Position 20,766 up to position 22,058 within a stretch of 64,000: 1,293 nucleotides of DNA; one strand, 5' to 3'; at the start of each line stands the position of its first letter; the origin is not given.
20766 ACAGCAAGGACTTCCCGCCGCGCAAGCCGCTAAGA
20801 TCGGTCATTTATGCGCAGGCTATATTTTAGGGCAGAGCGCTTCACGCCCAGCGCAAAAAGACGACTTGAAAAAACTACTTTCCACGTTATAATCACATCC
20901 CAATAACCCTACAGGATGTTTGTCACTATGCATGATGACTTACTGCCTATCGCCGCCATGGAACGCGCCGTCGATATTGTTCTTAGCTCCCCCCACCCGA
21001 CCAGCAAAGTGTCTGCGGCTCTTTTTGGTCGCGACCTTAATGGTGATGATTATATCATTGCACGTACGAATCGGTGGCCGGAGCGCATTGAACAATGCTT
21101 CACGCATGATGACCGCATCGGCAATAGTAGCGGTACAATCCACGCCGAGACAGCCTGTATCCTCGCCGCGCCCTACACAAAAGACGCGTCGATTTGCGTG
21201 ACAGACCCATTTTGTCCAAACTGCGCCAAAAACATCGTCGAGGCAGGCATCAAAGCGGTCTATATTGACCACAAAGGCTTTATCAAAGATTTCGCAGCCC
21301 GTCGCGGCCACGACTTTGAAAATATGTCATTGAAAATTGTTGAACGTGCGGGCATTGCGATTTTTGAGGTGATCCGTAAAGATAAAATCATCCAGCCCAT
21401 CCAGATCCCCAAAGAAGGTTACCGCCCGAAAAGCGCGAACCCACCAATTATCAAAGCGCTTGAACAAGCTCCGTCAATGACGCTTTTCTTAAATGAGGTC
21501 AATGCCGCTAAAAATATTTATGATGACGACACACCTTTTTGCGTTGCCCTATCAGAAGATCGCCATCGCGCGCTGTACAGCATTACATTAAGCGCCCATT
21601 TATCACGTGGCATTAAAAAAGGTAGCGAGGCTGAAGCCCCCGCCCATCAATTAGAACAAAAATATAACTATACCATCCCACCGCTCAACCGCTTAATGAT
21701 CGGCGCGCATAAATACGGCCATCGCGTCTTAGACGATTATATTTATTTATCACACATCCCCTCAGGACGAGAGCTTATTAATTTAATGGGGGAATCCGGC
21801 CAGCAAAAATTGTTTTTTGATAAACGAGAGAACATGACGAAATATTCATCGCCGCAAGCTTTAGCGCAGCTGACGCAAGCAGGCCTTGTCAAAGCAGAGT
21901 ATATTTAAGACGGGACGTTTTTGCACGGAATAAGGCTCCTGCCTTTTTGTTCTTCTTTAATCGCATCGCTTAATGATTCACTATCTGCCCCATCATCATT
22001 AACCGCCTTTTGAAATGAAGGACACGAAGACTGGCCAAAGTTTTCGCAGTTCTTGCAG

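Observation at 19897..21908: PfkB kinase tightly followed by a CDA-fold deaminase with a 180-aa unknown extension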

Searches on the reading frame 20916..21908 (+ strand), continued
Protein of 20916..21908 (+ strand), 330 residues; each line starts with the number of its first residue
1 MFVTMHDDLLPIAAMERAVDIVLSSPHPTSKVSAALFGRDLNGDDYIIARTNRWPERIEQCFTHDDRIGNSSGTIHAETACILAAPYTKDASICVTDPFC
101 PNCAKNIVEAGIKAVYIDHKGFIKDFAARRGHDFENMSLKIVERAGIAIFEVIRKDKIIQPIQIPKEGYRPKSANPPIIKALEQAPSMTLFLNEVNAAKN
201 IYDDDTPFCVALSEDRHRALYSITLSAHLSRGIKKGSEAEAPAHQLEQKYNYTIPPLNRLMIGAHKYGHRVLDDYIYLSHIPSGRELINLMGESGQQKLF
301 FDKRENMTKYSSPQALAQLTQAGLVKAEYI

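Call 24: predict_structure(alignment_id=A1)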
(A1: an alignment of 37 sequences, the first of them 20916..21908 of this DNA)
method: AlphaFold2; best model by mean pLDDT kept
length: 330 residues; sequences in the alignment: 37
mean_pLDDT: 89.0   pTM: 0.89
mean pLDDT of the five models: 89.0, 88.8, 87.4, 87.1, 86.1
residues with pLDDT >= 90: 225; 70-90: 77; 50-70: 23; < 50: 5
segments of 3 or more residues with pLDDT < 50: 1-5
pLDDT, mean of each block of 10 residues (from residue 1): 57 96 82 94 95 92 90 93 96 93 95 95 65 73 95 94 92 89 97 97 90 96 95 83 77 93 93 95 92 89 72 89 94
secondary structure, 60 per line:
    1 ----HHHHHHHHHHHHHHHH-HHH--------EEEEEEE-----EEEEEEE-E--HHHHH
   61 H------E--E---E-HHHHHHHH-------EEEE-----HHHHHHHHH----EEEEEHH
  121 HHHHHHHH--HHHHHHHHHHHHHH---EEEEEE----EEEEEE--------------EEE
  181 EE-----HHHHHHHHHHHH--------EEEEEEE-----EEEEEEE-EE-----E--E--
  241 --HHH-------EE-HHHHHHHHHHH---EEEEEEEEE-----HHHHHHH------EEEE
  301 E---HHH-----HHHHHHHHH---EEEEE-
elements in order: H5-20 E33-39 E45-51 H56-61 H77-84 E92-95 H101-109 E114-118 H119-128 H131-144 E148-153 E158-163 E178-182 H188-199 E208-214 E220-226 H256-266 E270-278 H284-290 E297-301 H313-321 E325-329

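Call 27: fold_search(model_id=the predicted structure, library=pdb)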
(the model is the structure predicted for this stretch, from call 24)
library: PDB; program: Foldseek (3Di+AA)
matches with E <= 10: 737; with E <= 0.001: 16
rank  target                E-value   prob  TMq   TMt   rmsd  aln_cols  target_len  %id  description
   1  2w4l_D                3.2e-06  1.00  0.31  0.64   5.4       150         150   21  Human dCMP deaminase (released 2009-01-13)
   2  2w4l_E                4.0e-06  1.00  0.33  0.63   4.2       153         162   22  Human dCMP deaminase (released 2009-01-13)
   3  2w4l_F                4.0e-06  1.00  0.33  0.63   4.3       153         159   22  Human dCMP deaminase (released 2009-01-13)
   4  2w4l_A                5.4e-06  1.00  0.33  0.63   4.2       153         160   22  Human dCMP deaminase (released 2009-01-13)
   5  2w4l_C                9.8e-06  1.00  0.34  0.73  10.1       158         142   23  Human dCMP deaminase (released 2009-01-13)
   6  2w4l_B                2.8e-05  1.00  0.34  0.68   4.0       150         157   22  Human dCMP deaminase (released 2009-01-13)
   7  7fh4_A                4.8e-05  1.00  0.32  0.69   4.2       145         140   22  Chlorovirus PBCV-1 bi-functional dCMP/dCTP deaminase bi-DCD (released 2022-07-06)
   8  4eg2_C                6.9e-05  1.00  0.33  0.35   8.5       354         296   16  2.2 Angstrom Crystal Structure of Cytidine deaminase from Vibrio cholerae in Complex with Zinc and Uridine (released 2012-05-02)
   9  1ctt                  7.7e-05  1.00  0.35  0.38   8.8       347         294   14  TRANSITION-STATE SELECTIVITY FOR A SINGLE OH GROUP DURING CATALYSIS BY CYTIDINE DEAMINASE (released 1995-05-08)
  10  2hvw_A                1.2e-04  1.00  0.33  0.68   4.3       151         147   22  Crystal structure of dCMP deaminase from Streptococcus mutans (released 2007-09-11)
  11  4eg2_A                2.4e-04  0.99  0.32  0.34  10.1       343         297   16  2.2 Angstrom Crystal Structure of Cytidine deaminase from Vibrio cholerae in Complex with Zinc and Uridine (released 2012-05-02)
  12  2hvw_B                2.5e-04  1.00  0.32  0.67   4.4       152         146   21  Crystal structure of dCMP deaminase from Streptococcus mutans (released 2007-09-11)
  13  1vq2                  3.6e-04  1.00  0.30  0.54   6.4       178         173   19  CRYSTAL STRUCTURE OF T4-BACTERIOPHAGE DEOXYCYTIDYLATE DEAMINASE, MUTANT R115E (released 2004-12-21)
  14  4p9c_A                6.1e-04  1.00  0.32  0.72   4.2       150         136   19  Crystal structure of dCMP deaminase from the cyanophage S-TIM5 in complex with dCMP and dUMP (released 2014-11-26)
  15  4p9e                  6.5e-04  1.00  0.31  0.76   3.8       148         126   20  Crystal structure of dCMP deaminase from the cyanophage S-TIM5 in apo form (released 2014-11-26)
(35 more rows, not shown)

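Call 28: fold_search(model_id=the predicted structure, library=viral)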
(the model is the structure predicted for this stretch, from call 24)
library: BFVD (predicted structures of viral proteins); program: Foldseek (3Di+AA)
matches with E <= 10: 851; with E <= 0.001: 29
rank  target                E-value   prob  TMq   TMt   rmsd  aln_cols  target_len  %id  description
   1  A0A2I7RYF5            8.1e-07  1.00  0.35  0.47  17.6       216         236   19  (no name in the UniProt tables at hand)
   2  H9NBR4                1.8e-06  1.00  0.33  0.35  14.1       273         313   14  (no name in the UniProt tables at hand)
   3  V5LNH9                3.8e-06  1.00  0.33  0.47  20.0       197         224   17  (no name in the UniProt tables at hand)
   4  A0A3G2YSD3            4.5e-06  1.00  0.34  0.36  13.5       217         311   20  Putative deoxycytidylate deaminase [Serratia phage vB_SmaA_3M]
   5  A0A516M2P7            7.2e-06  1.00  0.33  0.70   4.1       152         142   24  (no name in the UniProt tables at hand)
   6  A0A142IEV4            9.6e-06  1.00  0.31  0.56   7.3       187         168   16  Putative deoxycytidylate deaminase [Pseudomonas phage vB_PsyM_KIL4]
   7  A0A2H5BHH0            1.6e-05  1.00  0.33  0.58   6.3       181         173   19  (no name in the UniProt tables at hand)
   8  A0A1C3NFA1            2.2e-05  1.00  0.33  0.39   4.9       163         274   18  (no name in the UniProt tables at hand)
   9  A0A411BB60            2.2e-05  1.00  0.33  0.67   4.6       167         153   21  (no name in the UniProt tables at hand)
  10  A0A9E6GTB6            2.5e-05  1.00  0.33  0.58   3.9       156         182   18  CMP/dCMP-type deaminase domain-containing protein [Pseudomonas phage PE09]
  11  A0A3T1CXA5            3.7e-05  1.00  0.34  0.57  15.0       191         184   18  Deoxycytidylate deaminase [Acanthamoeba castellanii medusavirus J1]
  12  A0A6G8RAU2            5.7e-05  1.00  0.34  0.34   3.8       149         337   17  CMP/dCMP-type deaminase domain-containing protein [Salmonella phage rivia]
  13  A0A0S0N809            5.7e-05  1.00  0.33  0.57   4.9       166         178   20  dCMP deaminase [Pseudomonas phage PaMx11]
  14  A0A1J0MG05            6.4e-05  1.00  0.27  0.53   9.6       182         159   15  dCMP deaminase [Serratia phage vB_Sru_IME250]
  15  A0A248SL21            6.8e-05  1.00  0.32  0.37   4.5       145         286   22  (no name in the UniProt tables at hand)
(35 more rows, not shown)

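Call 34: search_protein_families(library=ncbifam, proteins=[L004:7449-7904:-, L004:4582-7317:-, L004:8001-9026:+], max_evalue=0.001)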
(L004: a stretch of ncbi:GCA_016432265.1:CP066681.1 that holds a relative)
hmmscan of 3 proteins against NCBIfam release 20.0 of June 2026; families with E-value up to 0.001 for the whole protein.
L004:7449-7904:- (151 aa): 5 families
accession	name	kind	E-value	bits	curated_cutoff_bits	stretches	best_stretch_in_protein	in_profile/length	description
NF008113.2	PRK10860.1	equivalog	3e-20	72.7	150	1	4-109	5-111/165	tRNA adenosine(34) deaminase TadA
NF041025.1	antiphage_deaminase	equivalog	3.9e-08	32.6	400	1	55-100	337-384/437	anti-phage dCTP deaminase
TIGR00326.1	eubact_ribD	equivalog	6.5e-08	32.1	156.35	1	25-125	18-120/343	bifunctional diaminohydroxyphosphoribosylaminopyrimidine deaminase/5-amino-6-(5-phosphoribosylamino)uracil reductase RibD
NF008052.0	PRK10786.1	equivalog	1.2e-06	27.5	500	1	6-86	3-77/367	bifunctional diaminohydroxyphosphoribosylaminopyrimidine deaminase/5-amino-6-(5-phosphoribosylamino)uracil reductase RibD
TIGR02571.1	ComEB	equivalog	0.00015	21.7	219.45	1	45-122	55-136/151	ComE operon protein 2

L004:4582-7317:- (911 aa): 3 families
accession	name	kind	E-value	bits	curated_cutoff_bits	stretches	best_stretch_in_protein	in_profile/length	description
TIGR00730.1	TIGR00730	subfamily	1e-10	41.7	96.35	1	694-880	2-172/178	TIGR00730 family Rossman fold protein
NF058542.1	CtkRMPhLog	equivalog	0.00011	22.2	300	0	693-844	2-134/177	cytokinin riboside 5'-monophosphate phosphoribohydrolase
TIGR00725.1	TIGR00725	hypoth_equivalog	0.00014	21.4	106.9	0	694-745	3-52/159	TIGR00725 family protein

L004:8001-9026:+ (341 aa): 2 families
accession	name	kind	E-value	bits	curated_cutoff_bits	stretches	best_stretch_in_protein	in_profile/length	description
TIGR02571.1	ComEB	equivalog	4.5e-09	36.4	219.45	1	68-114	67-117/151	ComE operon protein 2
NF041025.1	antiphage_deaminase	equivalog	4.5e-05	22.5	400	0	67-110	336-384/437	anti-phage dCTP deaminase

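Call 65: search_dna_similar(query=window:20916-21908:+, collection=phages, mode=protein, max_evalue=0.001, max_rows=8)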
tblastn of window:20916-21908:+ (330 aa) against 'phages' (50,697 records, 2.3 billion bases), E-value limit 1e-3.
No match.

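Call 66: search_dna_similar(query=window:20916-21908:+, collection=plasmids, mode=protein, max_evalue=0.001, max_rows=8)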
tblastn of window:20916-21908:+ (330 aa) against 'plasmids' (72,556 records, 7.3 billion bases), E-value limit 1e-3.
Records with a match: 1; places in all: 1; records where one place covers at least 80% of the query: 0.
Best place of each record, by identity: <60% 1.
By first word of the organism name: Photobacterium 1.
By predicted mobility (MOB-suite, as given by PLSDB): non-mobilizable 1.
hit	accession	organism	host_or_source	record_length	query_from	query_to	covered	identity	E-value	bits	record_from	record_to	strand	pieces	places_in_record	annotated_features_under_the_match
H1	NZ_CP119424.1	Photobacterium sp. DA100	-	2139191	25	149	38%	30.2%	2e-4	51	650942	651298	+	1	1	none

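Call 83: search_solved_structures(query=L004:4582-7317:-, max_evalue=0.001)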
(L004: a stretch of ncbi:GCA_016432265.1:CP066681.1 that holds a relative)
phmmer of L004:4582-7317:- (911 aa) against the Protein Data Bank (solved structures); distinct sequences matched with E-value up to 0.001: 0.

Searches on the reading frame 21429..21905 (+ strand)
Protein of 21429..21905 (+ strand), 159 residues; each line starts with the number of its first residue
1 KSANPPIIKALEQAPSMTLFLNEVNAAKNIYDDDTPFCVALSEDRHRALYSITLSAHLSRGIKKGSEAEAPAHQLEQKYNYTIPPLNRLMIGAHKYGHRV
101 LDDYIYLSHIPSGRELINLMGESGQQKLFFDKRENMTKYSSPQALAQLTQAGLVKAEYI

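Call 32: search_solved_structures(query=A2, max_evalue=10, show_alignments=2)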
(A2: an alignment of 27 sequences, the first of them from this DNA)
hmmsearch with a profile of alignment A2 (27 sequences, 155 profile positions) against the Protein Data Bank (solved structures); distinct sequences matched with E-value up to 10: 0.

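Call 33: search_protein_families(library=pfam, alignment_id=A2, max_evalue=1)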
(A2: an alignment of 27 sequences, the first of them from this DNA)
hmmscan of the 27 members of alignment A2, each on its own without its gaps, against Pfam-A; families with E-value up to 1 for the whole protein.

A. member 1, seq(159 aa): 0 families

B. families by the number of members that match (of 27 scanned): 8 families
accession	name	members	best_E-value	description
PF22444.1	PaaX-like_Fer-like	1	0.029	PaaX-like, ferredoxin-like domain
PF19685.4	DUF6187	1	0.037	Family of unknown function (DUF6187)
PF21872.3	SAM_5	1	0.038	SAM domain-like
PF15081.11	DUF4548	1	0.055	Domain of unknown function (DUF4548)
PF17076.12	SBE2_C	1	0.11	SBE2, C-terminal domain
PF06470.18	SMC_hinge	1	0.14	SMC proteins Flexible Hinge Domain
PF12886.12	TORC_C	1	0.17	Transducer of regulated CREB activity, C terminus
PF13155.12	Toprim_2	1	0.19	Toprim-like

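Call 37: predict_structure(alignment_id=A2)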
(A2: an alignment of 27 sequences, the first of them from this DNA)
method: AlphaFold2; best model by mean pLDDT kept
length: 159 residues; sequences in the alignment: 27
mean_pLDDT: 87.0   pTM: 0.85
mean pLDDT of the five models: 87.0, 86.5, 86.1, 84.7, 84.0
residues with pLDDT >= 90: 80; 70-90: 66; 50-70: 13; < 50: 0
segments of 3 or more residues with pLDDT < 50: none
pLDDT, mean of each block of 10 residues (from residue 1): 85 98 96 90 97 90 75 74 90 89 94 85 82 68 89 91
secondary structure, 60 per line:
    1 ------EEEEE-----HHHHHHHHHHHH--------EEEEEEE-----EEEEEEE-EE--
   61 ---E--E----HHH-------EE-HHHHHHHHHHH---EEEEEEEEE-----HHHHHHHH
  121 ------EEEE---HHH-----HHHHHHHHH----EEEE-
elements in order: E7-11 H17-28 E37-43 E49-55 H85-95 E99-107 H113-120 E127-130 H142-150 E155-158

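Call 40: fold_search(model_id=the predicted structure, library=pdb)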
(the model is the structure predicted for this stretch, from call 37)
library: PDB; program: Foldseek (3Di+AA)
matches with E <= 10: 606; with E <= 0.001: 3
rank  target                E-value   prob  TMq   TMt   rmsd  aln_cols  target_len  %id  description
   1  7fh4_A                8.0e-05  1.00  0.58  0.64   4.8       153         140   18  Chlorovirus PBCV-1 bi-functional dCMP/dCTP deaminase bi-DCD (released 2022-07-06)
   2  2hvw_A                8.0e-05  1.00  0.51  0.54   5.7       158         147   13  Crystal structure of dCMP deaminase from Streptococcus mutans (released 2007-09-11)
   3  2w4l_E                9.9e-04  1.00  0.45  0.44   5.9       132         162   14  Human dCMP deaminase (released 2009-01-13)
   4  4p9e                  6.5e-03  1.00  0.55  0.68   4.2       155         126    8  Crystal structure of dCMP deaminase from the cyanophage S-TIM5 in apo form (released 2014-11-26)
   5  3vm8_A                6.9e-03  0.87  0.39  0.34  12.9       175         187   11  Crystal structure of the human APOBEC3C having HIV-1 Vif-binding interface (released 2012-10-03)
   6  6k3j_MODEL_1_A        3.1e-02  0.60  0.38  0.33   7.5       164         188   15  Solution structure of APOBEC3G-CD2 with ssDNA, Product A (released 2019-06-12)
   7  1vq2                  4.0e-02  0.94  0.53  0.49   5.8       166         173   12  CRYSTAL STRUCTURE OF T4-BACTERIOPHAGE DEOXYCYTIDYLATE DEAMINASE, MUTANT R115E (released 2004-12-21)
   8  5hx5_B                7.5e-02  0.69  0.41  0.40   5.5       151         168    8  APOBEC3F Catalytic Domain Crystal Structure (released 2016-05-18)
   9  3wus_A                7.5e-02  0.54  0.40  0.36   8.6       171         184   10  Crystal Structure of the Vif-Binding Domain of Human APOBEC3F (released 2015-06-24)
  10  2rpz_MODEL_1_A        9.2e-02  0.38  0.37  0.32   9.1       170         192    9  Solution structure of the monomeric form of mouse APOBEC2 (released 2009-12-22)
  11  2ok8_A                1.7e-01  0.09  0.22  0.15  15.7       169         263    9  Ferredoxin-NADP+ reductase from Plasmodium falciparum (released 2007-02-13)
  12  8ron_B                3.1e-01  0.04  0.18  0.09  21.1       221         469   10  Crystal structure of human FAD synthase, isoform 2 (released 2024-04-10)
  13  3wrn                  3.8e-01  0.06  0.15  0.11  15.5       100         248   16  Minute virus of mice non-structural protein-1N-terminal nuclease domain reveals a unique Zn2+ coordination in the active (released 2015-01-21)
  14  2bvf_A                4.3e-01  0.38  0.24  0.10   4.7        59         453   24  Crystal structure of 6-hydoxy-D-nicotine oxidase from Arthrobacter nicotinovorans. Crystal Form 3 (P1) (released 2005-08-17)
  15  3qe2_A                4.6e-01  0.09  0.24  0.09  10.9       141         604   11  Crystal Structure of Human NADPH-Cytochrome P450 Reductase (released 2011-08-03)
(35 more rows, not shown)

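Call 47: search_protein_representatives(alignment_id=A2)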
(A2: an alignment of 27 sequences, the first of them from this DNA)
Query: 27 sequences, 155 profile positions. Proteins with E-value up to 0.001 (for the whole library): 149; up to 1e-10: 118; up to 1e-30: 45. The best 149 are listed.
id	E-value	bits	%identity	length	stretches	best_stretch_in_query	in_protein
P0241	1.2e-47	177.7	-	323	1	2-152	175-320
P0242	3.7e-47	176.1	-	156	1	2-152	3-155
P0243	1.8e-46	173.9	-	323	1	2-154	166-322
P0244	3.5e-46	172.9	-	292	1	2-152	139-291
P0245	8.8e-46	171.6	-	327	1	2-154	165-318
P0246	2.8e-45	170.0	-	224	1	2-152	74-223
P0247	2.8e-44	166.8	-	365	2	62-151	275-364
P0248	4.8e-44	166.0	-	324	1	2-153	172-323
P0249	1.8e-43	164.1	-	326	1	2-152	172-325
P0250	2.2e-43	163.9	-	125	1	35-153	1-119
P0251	7.3e-42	158.9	-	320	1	2-154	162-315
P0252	8.0e-42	158.8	-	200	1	2-152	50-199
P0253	1.4e-41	157.9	-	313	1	2-152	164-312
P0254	2.5e-41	157.2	-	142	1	17-154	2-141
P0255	7.4e-41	155.6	-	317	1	2-154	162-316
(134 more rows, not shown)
